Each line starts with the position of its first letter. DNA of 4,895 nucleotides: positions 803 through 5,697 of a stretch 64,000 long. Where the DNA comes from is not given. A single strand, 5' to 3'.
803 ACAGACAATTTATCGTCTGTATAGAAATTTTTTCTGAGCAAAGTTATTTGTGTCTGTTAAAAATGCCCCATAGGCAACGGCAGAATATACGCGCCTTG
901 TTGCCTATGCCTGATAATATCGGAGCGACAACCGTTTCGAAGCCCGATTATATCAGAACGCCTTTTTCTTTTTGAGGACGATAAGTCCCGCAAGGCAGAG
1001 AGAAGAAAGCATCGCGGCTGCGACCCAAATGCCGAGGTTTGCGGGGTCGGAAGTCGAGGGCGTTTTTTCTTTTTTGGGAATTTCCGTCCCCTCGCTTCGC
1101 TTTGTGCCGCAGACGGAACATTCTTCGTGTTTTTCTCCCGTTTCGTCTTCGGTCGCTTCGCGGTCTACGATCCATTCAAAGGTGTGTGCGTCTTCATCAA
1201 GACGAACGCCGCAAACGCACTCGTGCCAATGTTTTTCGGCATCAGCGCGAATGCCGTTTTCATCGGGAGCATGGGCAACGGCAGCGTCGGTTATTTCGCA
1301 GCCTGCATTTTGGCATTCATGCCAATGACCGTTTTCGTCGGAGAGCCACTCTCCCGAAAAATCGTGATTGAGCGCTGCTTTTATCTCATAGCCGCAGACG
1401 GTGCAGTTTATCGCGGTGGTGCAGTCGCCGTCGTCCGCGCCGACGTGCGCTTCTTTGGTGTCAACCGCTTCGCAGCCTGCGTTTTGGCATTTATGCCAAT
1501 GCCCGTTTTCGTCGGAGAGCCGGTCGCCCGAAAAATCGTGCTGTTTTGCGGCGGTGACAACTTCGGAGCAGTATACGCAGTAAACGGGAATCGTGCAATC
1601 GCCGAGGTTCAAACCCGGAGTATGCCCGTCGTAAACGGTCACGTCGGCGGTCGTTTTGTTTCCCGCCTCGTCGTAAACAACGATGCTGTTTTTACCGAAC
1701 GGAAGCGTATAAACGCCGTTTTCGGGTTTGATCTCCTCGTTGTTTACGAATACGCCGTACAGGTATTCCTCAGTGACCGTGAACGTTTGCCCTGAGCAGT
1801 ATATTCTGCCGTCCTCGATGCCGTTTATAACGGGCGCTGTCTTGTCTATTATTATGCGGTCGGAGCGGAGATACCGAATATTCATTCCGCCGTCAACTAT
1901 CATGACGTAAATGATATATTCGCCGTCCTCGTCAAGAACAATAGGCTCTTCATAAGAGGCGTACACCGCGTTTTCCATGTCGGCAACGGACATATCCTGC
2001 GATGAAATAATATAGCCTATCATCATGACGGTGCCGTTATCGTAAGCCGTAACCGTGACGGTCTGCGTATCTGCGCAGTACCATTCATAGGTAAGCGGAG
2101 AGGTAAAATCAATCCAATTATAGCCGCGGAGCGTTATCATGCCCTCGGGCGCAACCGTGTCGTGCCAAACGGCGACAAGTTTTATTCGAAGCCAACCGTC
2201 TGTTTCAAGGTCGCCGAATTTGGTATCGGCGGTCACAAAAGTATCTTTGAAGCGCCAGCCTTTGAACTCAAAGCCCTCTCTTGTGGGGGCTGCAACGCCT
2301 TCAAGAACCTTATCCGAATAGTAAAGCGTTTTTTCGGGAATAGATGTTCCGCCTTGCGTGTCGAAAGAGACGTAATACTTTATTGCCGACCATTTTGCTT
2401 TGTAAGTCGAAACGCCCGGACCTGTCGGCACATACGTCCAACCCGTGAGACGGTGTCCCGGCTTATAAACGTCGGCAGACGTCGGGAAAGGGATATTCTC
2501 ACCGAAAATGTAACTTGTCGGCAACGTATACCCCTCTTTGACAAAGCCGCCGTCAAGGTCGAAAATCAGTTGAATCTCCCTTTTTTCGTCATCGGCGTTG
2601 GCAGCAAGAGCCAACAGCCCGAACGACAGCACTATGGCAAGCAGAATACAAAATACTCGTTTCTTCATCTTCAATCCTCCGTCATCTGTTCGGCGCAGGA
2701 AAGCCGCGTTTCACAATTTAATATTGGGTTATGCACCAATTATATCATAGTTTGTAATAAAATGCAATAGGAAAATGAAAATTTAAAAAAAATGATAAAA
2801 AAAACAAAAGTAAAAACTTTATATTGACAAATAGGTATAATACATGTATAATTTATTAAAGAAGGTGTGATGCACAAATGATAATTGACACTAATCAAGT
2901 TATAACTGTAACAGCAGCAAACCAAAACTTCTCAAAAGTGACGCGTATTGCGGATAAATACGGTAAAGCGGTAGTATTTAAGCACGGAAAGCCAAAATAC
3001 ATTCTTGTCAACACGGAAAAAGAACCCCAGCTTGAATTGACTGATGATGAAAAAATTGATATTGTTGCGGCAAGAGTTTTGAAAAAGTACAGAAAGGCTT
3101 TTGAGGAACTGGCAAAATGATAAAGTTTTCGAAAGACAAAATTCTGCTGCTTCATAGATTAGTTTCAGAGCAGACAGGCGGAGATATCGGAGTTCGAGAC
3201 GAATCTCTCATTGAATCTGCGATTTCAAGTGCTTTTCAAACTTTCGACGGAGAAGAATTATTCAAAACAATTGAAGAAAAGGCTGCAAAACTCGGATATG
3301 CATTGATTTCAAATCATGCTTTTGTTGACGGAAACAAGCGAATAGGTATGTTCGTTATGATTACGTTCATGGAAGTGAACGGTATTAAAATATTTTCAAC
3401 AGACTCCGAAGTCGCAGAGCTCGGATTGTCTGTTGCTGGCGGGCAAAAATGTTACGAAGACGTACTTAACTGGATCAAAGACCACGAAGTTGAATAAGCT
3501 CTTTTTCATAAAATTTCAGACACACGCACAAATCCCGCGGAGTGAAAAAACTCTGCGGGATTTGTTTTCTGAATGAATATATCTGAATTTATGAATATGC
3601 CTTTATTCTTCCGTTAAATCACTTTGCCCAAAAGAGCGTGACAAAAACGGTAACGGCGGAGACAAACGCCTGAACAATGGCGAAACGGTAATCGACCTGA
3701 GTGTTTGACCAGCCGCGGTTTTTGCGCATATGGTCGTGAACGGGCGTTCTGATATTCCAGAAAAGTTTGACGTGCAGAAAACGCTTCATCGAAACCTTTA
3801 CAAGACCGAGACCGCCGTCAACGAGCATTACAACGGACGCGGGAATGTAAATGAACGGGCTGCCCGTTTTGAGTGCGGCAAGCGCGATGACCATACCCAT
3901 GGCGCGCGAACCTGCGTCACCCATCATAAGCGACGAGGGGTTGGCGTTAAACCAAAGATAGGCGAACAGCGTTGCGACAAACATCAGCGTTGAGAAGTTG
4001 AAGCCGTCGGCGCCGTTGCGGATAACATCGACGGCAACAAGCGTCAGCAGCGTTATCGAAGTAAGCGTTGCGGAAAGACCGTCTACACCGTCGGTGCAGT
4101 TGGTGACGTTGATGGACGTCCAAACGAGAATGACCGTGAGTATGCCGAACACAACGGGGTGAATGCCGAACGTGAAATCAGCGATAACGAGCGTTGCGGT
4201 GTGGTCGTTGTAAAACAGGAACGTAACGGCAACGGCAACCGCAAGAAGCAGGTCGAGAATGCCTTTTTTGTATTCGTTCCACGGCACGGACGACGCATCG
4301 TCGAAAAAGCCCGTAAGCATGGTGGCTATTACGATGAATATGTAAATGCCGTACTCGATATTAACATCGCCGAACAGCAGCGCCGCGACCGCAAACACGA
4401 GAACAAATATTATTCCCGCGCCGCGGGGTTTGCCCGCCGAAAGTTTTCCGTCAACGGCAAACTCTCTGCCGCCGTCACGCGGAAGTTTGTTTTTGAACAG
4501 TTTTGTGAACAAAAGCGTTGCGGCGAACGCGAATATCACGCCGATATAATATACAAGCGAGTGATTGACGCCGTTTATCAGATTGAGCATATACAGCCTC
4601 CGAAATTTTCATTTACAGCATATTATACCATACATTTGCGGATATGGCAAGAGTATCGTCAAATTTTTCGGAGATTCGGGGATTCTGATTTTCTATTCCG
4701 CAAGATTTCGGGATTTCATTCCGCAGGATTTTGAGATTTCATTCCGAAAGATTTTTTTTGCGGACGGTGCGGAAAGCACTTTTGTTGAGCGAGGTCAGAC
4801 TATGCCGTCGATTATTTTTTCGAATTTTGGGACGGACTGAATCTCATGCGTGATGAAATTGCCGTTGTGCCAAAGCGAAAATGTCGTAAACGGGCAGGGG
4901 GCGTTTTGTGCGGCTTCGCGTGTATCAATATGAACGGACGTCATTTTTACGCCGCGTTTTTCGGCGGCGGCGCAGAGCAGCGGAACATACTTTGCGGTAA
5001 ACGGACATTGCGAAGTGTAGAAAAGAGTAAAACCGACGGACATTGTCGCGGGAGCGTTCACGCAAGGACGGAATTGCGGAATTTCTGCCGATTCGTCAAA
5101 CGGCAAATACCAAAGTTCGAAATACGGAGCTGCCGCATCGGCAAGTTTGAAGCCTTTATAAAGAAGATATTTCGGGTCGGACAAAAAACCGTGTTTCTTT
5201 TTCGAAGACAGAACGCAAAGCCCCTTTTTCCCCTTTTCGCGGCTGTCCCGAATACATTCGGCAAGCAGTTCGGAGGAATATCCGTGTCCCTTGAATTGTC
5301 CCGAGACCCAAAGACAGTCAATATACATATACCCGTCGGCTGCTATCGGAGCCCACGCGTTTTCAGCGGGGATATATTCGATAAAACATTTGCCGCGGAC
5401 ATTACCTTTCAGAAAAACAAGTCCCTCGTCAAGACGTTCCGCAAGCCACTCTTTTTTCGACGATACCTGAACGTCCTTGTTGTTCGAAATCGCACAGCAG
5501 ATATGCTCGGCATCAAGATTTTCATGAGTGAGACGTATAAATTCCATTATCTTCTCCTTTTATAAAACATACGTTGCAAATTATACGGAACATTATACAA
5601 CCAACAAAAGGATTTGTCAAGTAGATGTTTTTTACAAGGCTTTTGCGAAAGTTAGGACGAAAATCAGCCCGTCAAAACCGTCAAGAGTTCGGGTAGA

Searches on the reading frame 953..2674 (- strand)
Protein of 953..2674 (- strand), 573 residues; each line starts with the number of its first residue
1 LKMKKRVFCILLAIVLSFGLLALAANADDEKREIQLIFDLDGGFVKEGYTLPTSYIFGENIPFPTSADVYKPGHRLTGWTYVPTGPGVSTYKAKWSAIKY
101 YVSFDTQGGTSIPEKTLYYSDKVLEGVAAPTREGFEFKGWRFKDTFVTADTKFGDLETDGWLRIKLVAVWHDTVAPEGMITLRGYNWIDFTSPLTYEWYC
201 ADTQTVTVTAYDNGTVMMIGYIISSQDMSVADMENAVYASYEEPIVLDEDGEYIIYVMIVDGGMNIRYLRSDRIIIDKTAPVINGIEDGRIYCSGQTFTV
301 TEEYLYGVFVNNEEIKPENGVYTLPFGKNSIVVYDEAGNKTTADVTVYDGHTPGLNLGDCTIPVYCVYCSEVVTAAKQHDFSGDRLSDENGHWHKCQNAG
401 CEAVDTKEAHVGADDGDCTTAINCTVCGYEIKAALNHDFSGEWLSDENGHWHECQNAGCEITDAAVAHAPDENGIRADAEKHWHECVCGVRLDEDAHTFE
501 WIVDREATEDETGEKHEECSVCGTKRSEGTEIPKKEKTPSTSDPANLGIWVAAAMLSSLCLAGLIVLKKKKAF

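Call 8: search_protein_families(library=pfam, proteins=[window:953-2674:-], max_evalue=0.001)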
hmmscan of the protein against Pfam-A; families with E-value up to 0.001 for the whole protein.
window:953-2674:- (573 aa): 1 family
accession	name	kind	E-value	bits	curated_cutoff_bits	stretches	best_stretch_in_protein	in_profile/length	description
PF09479.16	Flg_new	-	2.1e-07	31.4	27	1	100-152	1-49/65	Listeria-Bacteroides repeat domain (List_Bact_rpt)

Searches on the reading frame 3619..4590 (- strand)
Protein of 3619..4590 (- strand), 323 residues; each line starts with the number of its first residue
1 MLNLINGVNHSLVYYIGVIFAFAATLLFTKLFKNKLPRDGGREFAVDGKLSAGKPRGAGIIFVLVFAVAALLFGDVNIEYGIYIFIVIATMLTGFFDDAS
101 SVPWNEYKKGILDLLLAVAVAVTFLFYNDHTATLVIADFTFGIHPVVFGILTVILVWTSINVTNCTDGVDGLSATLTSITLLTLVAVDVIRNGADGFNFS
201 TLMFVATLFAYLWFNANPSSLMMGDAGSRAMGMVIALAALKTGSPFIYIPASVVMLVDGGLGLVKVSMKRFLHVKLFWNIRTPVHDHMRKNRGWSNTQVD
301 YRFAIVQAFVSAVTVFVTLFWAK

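Call 49: search_protein_families(library=pfam, proteins=[window:3619-4590:-], max_evalue=0.00001)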
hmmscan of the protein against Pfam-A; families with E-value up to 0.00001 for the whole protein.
window:3619-4590:- (323 aa): 1 family
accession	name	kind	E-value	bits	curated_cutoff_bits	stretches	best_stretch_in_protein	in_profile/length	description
PF00953.26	Glycos_transf_4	-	4.8e-25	88.8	27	1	83-241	4-158/160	Glycosyl transferase family 4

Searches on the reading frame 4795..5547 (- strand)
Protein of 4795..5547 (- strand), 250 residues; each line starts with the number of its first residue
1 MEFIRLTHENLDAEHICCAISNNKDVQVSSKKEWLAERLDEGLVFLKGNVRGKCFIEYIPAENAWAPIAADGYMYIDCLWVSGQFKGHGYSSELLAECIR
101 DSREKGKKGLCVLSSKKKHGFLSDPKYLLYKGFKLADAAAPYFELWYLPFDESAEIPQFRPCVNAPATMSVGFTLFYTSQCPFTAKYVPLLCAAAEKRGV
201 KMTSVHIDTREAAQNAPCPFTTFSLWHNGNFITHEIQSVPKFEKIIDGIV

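Call 49: search_protein_families(library=pfam, proteins=[window:4795-5547:-], max_evalue=0.00001)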
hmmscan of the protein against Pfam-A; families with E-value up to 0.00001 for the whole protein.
window:4795-5547:- (250 aa): 1 family
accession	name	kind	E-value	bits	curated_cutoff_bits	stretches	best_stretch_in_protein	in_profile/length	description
PF14268.11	YoaP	-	2.6e-20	72.1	25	1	204-244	4-44/44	YoaP-like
